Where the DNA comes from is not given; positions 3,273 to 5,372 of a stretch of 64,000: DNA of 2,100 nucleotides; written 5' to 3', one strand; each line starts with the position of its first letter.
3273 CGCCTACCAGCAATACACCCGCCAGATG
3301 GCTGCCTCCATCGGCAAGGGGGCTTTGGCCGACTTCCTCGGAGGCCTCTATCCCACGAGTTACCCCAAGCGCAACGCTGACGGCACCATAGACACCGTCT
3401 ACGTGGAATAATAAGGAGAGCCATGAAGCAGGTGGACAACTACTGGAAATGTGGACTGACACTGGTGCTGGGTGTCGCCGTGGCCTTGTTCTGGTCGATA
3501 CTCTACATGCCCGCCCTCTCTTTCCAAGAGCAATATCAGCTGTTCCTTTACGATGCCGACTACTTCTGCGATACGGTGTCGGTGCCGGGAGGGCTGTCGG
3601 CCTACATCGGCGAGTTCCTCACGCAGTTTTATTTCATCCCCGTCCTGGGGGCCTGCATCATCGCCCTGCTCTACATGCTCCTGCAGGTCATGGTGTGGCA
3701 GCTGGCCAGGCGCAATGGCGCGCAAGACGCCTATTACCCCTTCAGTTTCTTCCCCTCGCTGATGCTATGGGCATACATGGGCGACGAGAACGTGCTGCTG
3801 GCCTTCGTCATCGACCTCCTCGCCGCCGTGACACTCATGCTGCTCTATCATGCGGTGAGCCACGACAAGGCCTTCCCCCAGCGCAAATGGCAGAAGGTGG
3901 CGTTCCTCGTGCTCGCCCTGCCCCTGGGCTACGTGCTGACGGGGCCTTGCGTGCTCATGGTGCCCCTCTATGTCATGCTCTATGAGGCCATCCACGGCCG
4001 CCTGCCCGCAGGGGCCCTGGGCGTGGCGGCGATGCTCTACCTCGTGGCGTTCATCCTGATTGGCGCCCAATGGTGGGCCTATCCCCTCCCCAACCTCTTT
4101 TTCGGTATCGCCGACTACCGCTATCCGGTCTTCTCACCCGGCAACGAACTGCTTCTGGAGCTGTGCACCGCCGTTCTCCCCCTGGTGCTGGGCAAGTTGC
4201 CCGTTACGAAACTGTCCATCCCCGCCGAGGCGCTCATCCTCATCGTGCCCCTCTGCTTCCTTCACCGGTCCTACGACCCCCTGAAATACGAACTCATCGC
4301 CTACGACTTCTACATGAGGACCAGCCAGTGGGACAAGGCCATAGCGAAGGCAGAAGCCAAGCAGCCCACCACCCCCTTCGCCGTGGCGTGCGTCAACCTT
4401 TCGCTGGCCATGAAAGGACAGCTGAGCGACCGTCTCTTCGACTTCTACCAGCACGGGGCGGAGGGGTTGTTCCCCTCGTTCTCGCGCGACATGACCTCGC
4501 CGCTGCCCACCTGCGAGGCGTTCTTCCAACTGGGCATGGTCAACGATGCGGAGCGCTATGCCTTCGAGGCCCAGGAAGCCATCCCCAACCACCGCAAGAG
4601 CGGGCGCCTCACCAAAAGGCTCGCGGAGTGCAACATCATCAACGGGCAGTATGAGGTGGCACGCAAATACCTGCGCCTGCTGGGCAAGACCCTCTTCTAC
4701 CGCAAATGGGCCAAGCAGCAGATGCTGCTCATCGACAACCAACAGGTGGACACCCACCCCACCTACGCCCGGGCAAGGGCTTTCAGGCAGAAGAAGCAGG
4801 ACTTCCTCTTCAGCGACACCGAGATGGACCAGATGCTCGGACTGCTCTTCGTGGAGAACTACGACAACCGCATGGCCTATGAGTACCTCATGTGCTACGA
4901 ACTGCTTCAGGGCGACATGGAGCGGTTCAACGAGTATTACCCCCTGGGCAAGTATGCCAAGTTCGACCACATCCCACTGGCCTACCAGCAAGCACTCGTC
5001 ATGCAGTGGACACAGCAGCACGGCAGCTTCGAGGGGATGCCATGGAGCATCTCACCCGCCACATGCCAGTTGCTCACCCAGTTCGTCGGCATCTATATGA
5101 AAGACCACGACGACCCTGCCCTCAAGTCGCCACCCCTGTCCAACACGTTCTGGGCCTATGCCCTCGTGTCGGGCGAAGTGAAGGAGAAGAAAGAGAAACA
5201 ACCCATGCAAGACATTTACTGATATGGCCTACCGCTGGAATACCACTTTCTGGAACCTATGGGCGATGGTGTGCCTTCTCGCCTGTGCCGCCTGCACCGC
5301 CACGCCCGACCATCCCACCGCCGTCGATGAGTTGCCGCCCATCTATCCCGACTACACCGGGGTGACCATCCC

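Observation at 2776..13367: Triplicated, translationally coupled two-gene cassette: polytopic membrane protein plus beta-propeller lipoprotein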

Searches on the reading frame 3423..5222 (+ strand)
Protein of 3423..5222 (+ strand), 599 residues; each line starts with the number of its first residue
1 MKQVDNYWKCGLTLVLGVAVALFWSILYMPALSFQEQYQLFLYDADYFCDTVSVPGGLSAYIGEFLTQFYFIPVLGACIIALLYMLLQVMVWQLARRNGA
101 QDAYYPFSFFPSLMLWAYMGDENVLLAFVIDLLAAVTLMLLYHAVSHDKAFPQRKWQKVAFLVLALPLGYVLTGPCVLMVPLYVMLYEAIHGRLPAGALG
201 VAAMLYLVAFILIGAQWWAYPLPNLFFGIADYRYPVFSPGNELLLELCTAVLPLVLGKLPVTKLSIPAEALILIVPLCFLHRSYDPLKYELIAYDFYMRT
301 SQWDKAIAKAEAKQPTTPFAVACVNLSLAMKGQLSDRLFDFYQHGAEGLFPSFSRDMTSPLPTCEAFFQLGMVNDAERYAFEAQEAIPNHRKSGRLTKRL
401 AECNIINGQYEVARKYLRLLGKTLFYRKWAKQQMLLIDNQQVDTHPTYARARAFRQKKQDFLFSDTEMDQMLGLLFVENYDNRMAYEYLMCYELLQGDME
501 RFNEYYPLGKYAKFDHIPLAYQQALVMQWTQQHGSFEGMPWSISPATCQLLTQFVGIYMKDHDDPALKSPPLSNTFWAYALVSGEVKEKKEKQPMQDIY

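Call 10: search_protein_families(library=pfam, proteins=[window:3423-5222:+], max_evalue=0.01)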
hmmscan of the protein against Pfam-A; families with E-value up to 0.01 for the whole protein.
window:3423-5222:+ (599 aa): 1 family
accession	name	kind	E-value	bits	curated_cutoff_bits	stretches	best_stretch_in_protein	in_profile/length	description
PF19529.4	DUF6057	-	4.6e-171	571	29.8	1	7-581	2-567/569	Family of unknown function (DUF6057)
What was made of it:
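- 3423..5222 (+): A1: DUF6057 inner-membrane protein. 9 TM helices (residues ~10-283) plus a periplasmic helical-repeat domain (286-581). PF19529 E 5e-171 (call 10).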

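Call 11: search_protein_families(library=ncbifam, proteins=[window:3423-5222:+], max_evalue=0.01)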
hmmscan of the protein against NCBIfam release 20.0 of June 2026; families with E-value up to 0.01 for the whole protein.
window:3423-5222:+ (599 aa): 0 families

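Call 16: search_solved_structures(query=window:3423-5222:+, max_evalue=10)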
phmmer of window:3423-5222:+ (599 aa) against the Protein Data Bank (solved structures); distinct sequences matched with E-value up to 10: 0.

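Call 18: find_homologous_proteins(query=window:3423-5222:+)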
Query window:3423-5222:+ (599 aa): 5949 proteins with E <= 0.001 among 8000 candidates; the best 120 are listed.
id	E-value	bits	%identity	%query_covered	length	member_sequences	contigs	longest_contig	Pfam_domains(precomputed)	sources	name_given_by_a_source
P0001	0.0e+0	1375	99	100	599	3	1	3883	PF19529.5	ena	-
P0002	0.0e+0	1131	81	100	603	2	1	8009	PF19529.5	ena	-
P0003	0.0e+0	1070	75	100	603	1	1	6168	PF19529.5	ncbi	-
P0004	0.0e+0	1052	74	100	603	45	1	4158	PF19529.5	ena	-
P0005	4.4e-264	896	64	100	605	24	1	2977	PF19529.5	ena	-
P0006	2.9e-260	883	64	100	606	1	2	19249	PF19529.5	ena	-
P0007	8.0e-260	882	64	100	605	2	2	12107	PF19529.5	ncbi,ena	-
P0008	9.9e-260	881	64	100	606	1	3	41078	PF19529.5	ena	-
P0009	1.0e-259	881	64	100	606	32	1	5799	PF19529.5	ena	-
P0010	1.1e-259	881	64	100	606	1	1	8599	PF19529.5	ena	-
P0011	1.5e-259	881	64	100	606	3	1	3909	PF19529.5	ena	-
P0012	2.1e-259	880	64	100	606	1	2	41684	PF19529.5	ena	-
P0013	3.4e-259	880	64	100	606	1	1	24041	PF19529.5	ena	-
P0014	3.7e-259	880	64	100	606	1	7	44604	PF19529.5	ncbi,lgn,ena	-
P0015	4.5e-259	879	65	100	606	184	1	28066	PF19529.5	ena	-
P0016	4.9e-259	879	64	100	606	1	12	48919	PF19529.5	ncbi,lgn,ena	-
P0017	5.3e-259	879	64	100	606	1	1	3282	PF19529.5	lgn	-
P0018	7.7e-259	879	64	100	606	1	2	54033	PF19529.5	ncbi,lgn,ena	-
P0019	9.4e-259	878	64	100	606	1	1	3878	PF19529.5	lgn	-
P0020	1.2e-258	878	64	100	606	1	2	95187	PF19529.5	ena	-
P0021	1.8e-258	877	64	100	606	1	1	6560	PF19529.5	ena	-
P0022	2.7e-258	877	64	100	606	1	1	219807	PF19529.5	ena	-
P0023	5.0e-258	876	64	100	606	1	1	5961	PF19529.5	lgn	-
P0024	6.5e-258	875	64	100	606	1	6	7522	PF19529.5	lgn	-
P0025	6.9e-258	875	64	100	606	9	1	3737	PF19529.5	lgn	-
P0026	1.8e-257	874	64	100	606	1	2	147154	PF19529.5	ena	-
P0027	1.9e-257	874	64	100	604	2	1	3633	PF19529.5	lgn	-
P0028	6.4e-256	869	64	99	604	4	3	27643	PF19529.5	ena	-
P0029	1.6e-255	868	65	98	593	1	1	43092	PF19529.5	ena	-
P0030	2.5e-255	867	65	98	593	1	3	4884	PF19529.5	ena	-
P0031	3.7e-255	866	65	98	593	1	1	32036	PF19529.5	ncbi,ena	-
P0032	3.8e-255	866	65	98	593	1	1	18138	PF19529.5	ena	-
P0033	5.6e-255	866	65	98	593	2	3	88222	PF19529.5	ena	-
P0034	1.8e-254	864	65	98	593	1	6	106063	PF19529.5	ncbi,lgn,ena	-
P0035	1.9e-254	864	65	98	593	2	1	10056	PF19529.5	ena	-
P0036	4.5e-254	863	65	98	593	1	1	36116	PF19529.5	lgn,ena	-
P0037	5.4e-254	862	65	98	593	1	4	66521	PF19529.5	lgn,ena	-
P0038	1.1e-253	862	64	98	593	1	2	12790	PF19529.5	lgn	-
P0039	1.0e-248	845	63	99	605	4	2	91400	PF19529.5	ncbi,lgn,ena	-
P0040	4.2e-248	843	61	99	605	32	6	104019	PF19529.5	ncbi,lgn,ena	-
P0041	1.7e-242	825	60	99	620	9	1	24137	PF19529.5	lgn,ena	-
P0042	4.0e-234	797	59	98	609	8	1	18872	PF19529.5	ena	-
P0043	1.9e-206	706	53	96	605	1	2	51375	PF19529.5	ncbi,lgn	-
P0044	4.2e-206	704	53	100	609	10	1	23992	PF19529.5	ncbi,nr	ncbi:MAG: DUF6057 family protein [Prevotella sp.]|nr:DUF6057 family protein [Prevotella sp.]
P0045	1.1e-203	696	53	97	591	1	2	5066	PF19529.5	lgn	-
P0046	4.2e-193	661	51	100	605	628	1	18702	PF19529.5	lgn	-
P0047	1.6e-191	656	53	99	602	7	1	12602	PF19529.5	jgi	jgi:hypothetical protein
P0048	6.9e-191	654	51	99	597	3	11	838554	PF19529.5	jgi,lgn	jgi:hypothetical protein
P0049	6.7e-187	641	52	99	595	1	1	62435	PF19529.5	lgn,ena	-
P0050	3.1e-186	639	50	99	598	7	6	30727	PF19529.5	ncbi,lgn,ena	-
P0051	3.4e-186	639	50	97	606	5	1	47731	PF19529.5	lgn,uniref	uniref:DUF6057 family protein n=1 Tax=Prevotella sp. GTC17259 TaxID=3236795 RepID=A0AB33J8Z4_9BACT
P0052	6.6e-184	631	51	97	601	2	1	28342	PF19529.5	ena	-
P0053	8.6e-184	631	50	93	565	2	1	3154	PF19529.5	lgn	-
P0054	1.8e-183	630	50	100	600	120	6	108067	PF19529.5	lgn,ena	-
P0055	4.4e-183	628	50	99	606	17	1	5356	PF19529.5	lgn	-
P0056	4.6e-183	628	51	99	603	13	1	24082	PF19529.5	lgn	-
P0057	4.1e-181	622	48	100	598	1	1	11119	PF19529.5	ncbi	-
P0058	1.5e-180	620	49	99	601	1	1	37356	PF19529.5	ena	-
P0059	2.4e-180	619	50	98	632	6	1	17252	PF19529.5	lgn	-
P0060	3.3e-180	619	50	97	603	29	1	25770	PF19529.5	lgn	-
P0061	7.6e-180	618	49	99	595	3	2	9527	PF19529.5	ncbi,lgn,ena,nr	nr:beta-carotene 15,15'-monooxygenase [Prevotella sp.]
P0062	1.3e-179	617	48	100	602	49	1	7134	PF19529.5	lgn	-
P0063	8.9e-179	614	47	100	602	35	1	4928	PF19529.5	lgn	-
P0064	9.6e-179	614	48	99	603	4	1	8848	PF19529.5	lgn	-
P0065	2.6e-178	613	49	98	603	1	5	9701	PF19529.5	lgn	-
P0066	5.5e-178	611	50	100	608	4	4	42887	PF19529.5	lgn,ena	-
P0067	1.1e-177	611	49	99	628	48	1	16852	PF19529.5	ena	-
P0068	1.3e-177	610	49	97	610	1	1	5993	PF19529.5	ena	-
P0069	1.5e-177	610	49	97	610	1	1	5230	PF19529.5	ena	-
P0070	2.3e-177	609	48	99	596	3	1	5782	PF19529.5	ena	-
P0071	3.5e-177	609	48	100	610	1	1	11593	PF19529.5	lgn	-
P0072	4.6e-177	608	49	99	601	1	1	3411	PF19529.5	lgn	-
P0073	5.7e-177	608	50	98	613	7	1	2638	PF19529.5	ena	-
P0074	6.6e-177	608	49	97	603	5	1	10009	PF19529.5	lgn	-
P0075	1.9e-176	606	49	97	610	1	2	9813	PF19529.5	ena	-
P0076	2.1e-176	606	50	98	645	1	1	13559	PF19529.5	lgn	-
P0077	2.8e-176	606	49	99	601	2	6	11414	PF19529.5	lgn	-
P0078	2.8e-176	606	48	99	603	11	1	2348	PF19529.5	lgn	-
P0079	2.8e-176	606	49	97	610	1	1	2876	PF19529.5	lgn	-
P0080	3.5e-176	606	48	100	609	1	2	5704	PF19529.5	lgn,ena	-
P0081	3.7e-176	605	49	100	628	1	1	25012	PF19529.5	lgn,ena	-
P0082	5.0e-176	605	48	98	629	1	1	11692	PF19529.5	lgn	-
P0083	5.6e-176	605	48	100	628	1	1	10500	PF19529.5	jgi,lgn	jgi:hypothetical protein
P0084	7.6e-176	604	48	100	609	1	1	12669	PF19529.5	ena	-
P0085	7.9e-176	604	48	100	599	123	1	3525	PF19529.5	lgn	-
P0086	1.0e-175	604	48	98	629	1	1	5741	PF19529.5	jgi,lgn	-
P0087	1.2e-175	604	49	99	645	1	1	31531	PF19529.5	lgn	-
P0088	1.2e-175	604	48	98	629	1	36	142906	PF19529.5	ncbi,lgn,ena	-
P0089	1.7e-175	603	48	100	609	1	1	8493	PF19529.5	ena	-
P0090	1.7e-175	603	49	98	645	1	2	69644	PF19529.5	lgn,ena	-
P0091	2.5e-175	603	48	97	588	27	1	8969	PF19529.5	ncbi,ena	-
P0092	2.7e-175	603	49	98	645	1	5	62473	PF19529.5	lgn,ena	-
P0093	3.1e-175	602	48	98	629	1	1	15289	PF19529.5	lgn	-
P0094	3.6e-175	602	49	98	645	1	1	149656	PF19529.5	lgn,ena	-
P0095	3.7e-175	602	49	98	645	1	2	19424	PF19529.5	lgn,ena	-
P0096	3.9e-175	602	49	98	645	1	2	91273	PF19529.5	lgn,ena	-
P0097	4.1e-175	602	47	98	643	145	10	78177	PF19529.5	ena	-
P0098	4.2e-175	602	47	98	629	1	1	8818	PF19529.5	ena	-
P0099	4.4e-175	602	48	98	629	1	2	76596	PF19529.5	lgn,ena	-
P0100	4.7e-175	602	49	98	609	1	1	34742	PF19529.5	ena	-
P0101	4.9e-175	602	49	98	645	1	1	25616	PF19529.5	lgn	-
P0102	5.3e-175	602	48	100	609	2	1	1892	PF19529.5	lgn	-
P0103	5.4e-175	602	48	98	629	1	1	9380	PF19529.5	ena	-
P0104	5.9e-175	601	49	98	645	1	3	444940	PF19529.5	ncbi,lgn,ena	-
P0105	7.8e-175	601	50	98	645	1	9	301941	PF19529.5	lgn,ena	-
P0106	9.0e-175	601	49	99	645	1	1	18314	PF19529.5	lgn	-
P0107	9.8e-175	601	48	100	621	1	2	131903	PF19529.5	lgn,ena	-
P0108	9.9e-175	601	48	100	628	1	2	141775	PF19529.5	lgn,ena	-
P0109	1.0e-174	601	48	100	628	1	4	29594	PF19529.5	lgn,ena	-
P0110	1.0e-174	601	47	97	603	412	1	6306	PF19529.5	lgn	-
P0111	1.1e-174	601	49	98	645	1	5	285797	PF19529.5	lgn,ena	-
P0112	1.1e-174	601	49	99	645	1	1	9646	PF19529.5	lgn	-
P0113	1.1e-174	601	47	100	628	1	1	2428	PF19529.5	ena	-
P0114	1.1e-174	601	49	98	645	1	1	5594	PF19529.5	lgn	-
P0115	1.2e-174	600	49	98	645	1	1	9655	PF19529.5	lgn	-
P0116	1.3e-174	600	48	100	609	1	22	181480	PF19529.5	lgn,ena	-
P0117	1.3e-174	600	47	100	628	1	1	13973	PF19529.5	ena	-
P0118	1.4e-174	600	49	98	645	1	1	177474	PF19529.5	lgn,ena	-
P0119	1.4e-174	600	48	100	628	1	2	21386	PF19529.5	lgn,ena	-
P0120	1.5e-174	600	50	98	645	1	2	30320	PF19529.5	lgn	-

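Call 23: find_related_loci(query=A1, collection=genome_contigs, flank=6000)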
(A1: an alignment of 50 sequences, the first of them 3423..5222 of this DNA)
Query A1 (599 aa) in genome_contigs; peptide patterns used: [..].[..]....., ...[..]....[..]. (x = any residue, [..] = any of these).
436 stretches matched a pattern; 322 encode a relative of the query (tblastn E <= 1e-3); the best 80 are kept; 80 distinct loci.
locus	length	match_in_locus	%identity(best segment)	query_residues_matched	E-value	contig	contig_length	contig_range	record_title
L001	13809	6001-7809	74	1-599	0e+0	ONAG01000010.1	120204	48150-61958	uncultured Prevotellaceae bacterium isolate RUG112 genome assembly, contig: scaffold_112, whole genome shotgun sequence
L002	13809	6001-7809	65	2-599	0e+0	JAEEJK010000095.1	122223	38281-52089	MAG: Prevotella sp. isolate Tb.RUG.168 k141_9301757_flag=0_multi=31.0025_len=122223, whole genome shotgun sequence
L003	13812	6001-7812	65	1-599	0e+0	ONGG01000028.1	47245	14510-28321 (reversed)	uncultured Prevotellaceae bacterium isolate RUG280 genome assembly, contig: scaffold_341, whole genome shotgun sequence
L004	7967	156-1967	64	1-599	0e+0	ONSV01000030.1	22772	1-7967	uncultured Prevotellaceae bacterium isolate RUG602 genome assembly, contig: scaffold_539, whole genome shotgun sequence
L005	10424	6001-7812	63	1-599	0e+0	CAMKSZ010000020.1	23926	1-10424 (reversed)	MAG: uncultured Prevotellaceae bacterium isolate SRR12081297_bin.85_metaWRAP_v1.3_MAG genome assembly, contig: ERZ122897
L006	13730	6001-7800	61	5-599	0e+0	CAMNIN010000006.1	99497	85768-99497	MAG: uncultured Prevotellaceae bacterium isolate SRR1206671_bin.22_metaWRAP_v1.3_MAG genome assembly, contig: NODE.175_l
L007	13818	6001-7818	61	4-599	0e+0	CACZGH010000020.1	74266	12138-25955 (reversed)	MAG: uncultured Prevotellaceae bacterium isolate RUG12596 genome assembly, contig: RUG12596_asm_20, whole genome shotgun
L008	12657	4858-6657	61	5-599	0e+0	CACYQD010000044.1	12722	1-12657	MAG: uncultured Prevotellaceae bacterium isolate RUG12178 genome assembly, contig: RUG12178_asm_44, whole genome shotgun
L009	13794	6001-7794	64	6-599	0e+0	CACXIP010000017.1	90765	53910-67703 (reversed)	MAG: uncultured Prevotellaceae bacterium isolate RUG11288 genome assembly, contig: RUG11288_asm_17, whole genome shotgun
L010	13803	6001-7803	63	4-599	0e+0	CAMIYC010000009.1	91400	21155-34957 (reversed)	MAG: uncultured Prevotellaceae bacterium isolate SRR12081292_bin.73_metaWRAP_v1.3_MAG genome assembly, contig: ERZ122897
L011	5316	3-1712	66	35-599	0e+0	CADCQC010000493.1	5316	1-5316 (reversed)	MAG: uncultured Prevotellaceae bacterium isolate RUG14878 genome assembly, contig: RUG14878_asm_493, whole genome shotgu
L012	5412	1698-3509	53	3-599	0e+0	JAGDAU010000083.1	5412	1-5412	MAG: Prevotella sp. isolate RGIG10298 Yak_Rumen.Co__c2511040, whole genome shotgun sequence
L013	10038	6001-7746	53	4-579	0e+0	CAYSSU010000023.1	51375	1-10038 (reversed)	MAG TPA_asm: uncultured Prevotella sp. isolate binchicken_co157_582 genome assembly, contig: NODE_1129_length_51375_cov_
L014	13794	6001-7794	50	1-599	0e+0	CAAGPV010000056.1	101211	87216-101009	MAG TPA_asm: uncultured Prevotella sp., isolate HGM04827, WGS project CAAGPV010000000 data, contig: SRS820612_48_k75_766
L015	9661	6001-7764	51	1-584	0e+0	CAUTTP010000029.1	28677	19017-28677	MAG TPA_asm: uncultured Prevotella sp. isolate ERR10228855_bin.18_MetaWRAP_v1.3_MAG genome assembly, contig: ERZ21659581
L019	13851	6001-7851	48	12-599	0e+0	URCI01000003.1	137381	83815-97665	uncultured Prevotella sp. isolate UMGS868 genome assembly, contig: NODE_37_length_137381_cov_36.864789, whole genome sho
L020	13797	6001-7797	51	4-599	0e+0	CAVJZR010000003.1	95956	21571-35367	Bacteroidaceae bacterium isolate H07658-L1_cleanbin_000002 genome assembly, contig: Spades_H07658-L1_contig_44, whole ge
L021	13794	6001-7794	47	4-599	0e+0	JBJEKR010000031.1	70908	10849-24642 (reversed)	MAG: Prevotella sp. isolate PUUB24_bin.017 NODE_135_length_70908_cov_32.659393, whole genome shotgun sequence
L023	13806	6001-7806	51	3-599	0e+0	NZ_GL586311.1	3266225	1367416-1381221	Segatella buccae ATCC 33574 SCAFFOLD1, whole genome shotgun sequence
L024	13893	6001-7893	47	12-599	0e+0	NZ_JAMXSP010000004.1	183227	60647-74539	Hallella absiana strain YH-C38 contig4, whole genome shotgun sequence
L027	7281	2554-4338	49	12-594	0e+0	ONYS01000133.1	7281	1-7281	uncultured Prevotella sp. isolate RUG759 genome assembly, contig: scaffold_7416, whole genome shotgun sequence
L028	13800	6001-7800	48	2-599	9e-180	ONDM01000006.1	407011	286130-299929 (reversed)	uncultured Prevotellaceae bacterium isolate RUG207 genome assembly, contig: scaffold_6, whole genome shotgun sequence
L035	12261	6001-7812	48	12-599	2e-176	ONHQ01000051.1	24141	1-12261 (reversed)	uncultured Prevotella sp. isolate RUG318 genome assembly, contig: scaffold_827, whole genome shotgun sequence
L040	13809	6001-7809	47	4-599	3e-173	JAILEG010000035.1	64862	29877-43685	MAG: Prevotella sp. isolate RUI040 k141_10237951_flag=0_multi=9.9986_len=64862, whole genome shotgun sequence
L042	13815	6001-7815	46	4-599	3e-172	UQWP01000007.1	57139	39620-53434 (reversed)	uncultured Prevotella sp. isolate UMGS712 genome assembly, contig: NODE_35_length_57139_cov_6.486406, whole genome shotg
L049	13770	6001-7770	46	4-582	2e-170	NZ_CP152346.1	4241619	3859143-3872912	Segatella copri strain HDE04 chromosome, complete genome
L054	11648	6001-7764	49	13-599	7e-167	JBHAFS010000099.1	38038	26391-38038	MAG: Prevotella sp. isolate Meta-D_MAG_120 Meta-D__268159, whole genome shotgun sequence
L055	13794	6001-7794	45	4-591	4e-164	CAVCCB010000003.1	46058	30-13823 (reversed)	Subdoligranulum sp. APC924/74 isolate H07663-L1_cleanbin_000045 genome assembly, contig: Spades_H07663-L1_contig_423, wh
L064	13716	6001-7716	45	13-592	2e-162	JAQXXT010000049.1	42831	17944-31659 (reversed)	MAG: Prevotellaceae bacterium isolate SUG1619 k141_230274, whole genome shotgun sequence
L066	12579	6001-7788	47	6-586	9e-174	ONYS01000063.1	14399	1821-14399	uncultured Prevotella sp. isolate RUG759 genome assembly, contig: scaffold_3323, whole genome shotgun sequence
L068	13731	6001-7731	45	8-581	7e-152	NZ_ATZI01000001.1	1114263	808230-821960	Bacteroides graminisolvens DSM 19988 = JCM 15093 strain DSM 19988 C511DRAFT_scaffold00001.1_C, whole genome shotgun sequ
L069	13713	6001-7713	43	13-581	4e-150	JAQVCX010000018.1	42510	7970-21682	MAG: Parabacteroides sp. isolate STD2_99 NODE_3082_length_42510_cov_4.088314_Sandtown_D2, whole genome shotgun sequence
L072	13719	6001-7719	44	12-581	2e-146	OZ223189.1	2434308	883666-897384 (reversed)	MAG: uncultured Bacteroides sp. isolate 83517295-f76d-485f-aefc-f1c63b392a70 genome assembly, chromosome: 1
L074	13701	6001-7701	43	13-581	9e-144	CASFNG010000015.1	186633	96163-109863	uncultured Parabacteroides sp. isolate SI.A90.metabat-bins.81 genome assembly, contig: SI.A90.metabat-bins.81.fa_k141_15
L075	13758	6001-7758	41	4-585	3e-143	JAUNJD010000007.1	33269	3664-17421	MAG: Bacteroides sp. isolate S29M_St_41 NODE_365_length_33269_cov_9.820467, whole genome shotgun sequence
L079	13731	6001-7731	41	7-581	2e-139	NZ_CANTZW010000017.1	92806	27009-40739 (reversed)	MAG: uncultured Parabacteroides sp. isolate chick01__bin1 chick01__NODE_51_length_92806_cov_13.853834, whole genome shot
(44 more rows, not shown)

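Call 28: predict_structure(alignment_id=A1)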
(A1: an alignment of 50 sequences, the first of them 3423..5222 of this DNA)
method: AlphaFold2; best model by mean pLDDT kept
length: 599 residues; sequences in the alignment: 50
mean_pLDDT: 84.5   pTM: 0.80
mean pLDDT of the five models: 84.5, 81.7, 81.5, 80.0, 78.9
residues with pLDDT >= 90: 256; 70-90: 267; 50-70: 62; < 50: 14
segments of 3 or more residues with pLDDT < 50: 587-599
pLDDT, mean of each block of 10 residues (from residue 1): 75 92 89 78 89 89 91 91 97 94 88 90 89 97 92 90 95 94 93 79 95 89 83 70 91 89 56 61 78 85 92 85 91 91 77 56 79 84 74 85 92 94 92 94 88 71 66 86 91 88 90 90 92 87 90 91 87 88 55 32
secondary structure, 60 per line:
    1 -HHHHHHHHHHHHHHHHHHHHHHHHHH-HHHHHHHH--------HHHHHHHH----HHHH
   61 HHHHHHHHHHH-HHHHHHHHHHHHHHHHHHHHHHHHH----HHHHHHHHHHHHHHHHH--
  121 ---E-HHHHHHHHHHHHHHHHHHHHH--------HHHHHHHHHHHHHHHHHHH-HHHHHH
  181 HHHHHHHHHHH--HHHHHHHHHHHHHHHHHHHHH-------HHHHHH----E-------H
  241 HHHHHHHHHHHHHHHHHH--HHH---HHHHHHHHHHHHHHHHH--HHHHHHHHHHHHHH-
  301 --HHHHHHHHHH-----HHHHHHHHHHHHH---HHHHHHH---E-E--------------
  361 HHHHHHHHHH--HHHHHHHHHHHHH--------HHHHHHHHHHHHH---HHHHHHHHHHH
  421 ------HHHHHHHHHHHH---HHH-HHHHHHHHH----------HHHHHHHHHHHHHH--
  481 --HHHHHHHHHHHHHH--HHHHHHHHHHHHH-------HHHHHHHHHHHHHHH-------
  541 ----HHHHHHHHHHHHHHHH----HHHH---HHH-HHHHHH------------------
elements in order: H2-27 H29-36 H45-52 H57-71 H73-97 H102-118 H126-146 H155-173 H175-191 H194-214 H222-227 H240-258 H267-283 H286-299 H303-312 H318-330 H334-340 H361-370 H373-385 H394-406 H410-420 H427-438 H446-454 H465-478 H483-496 H499-511 H519-533 H545-560 H565-568 H576-581
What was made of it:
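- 3423..5222 (+): AF2 pLDDT 84.5, pTM 0.80 (call 28).
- AF2 gives 9 TM helices (call 28).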
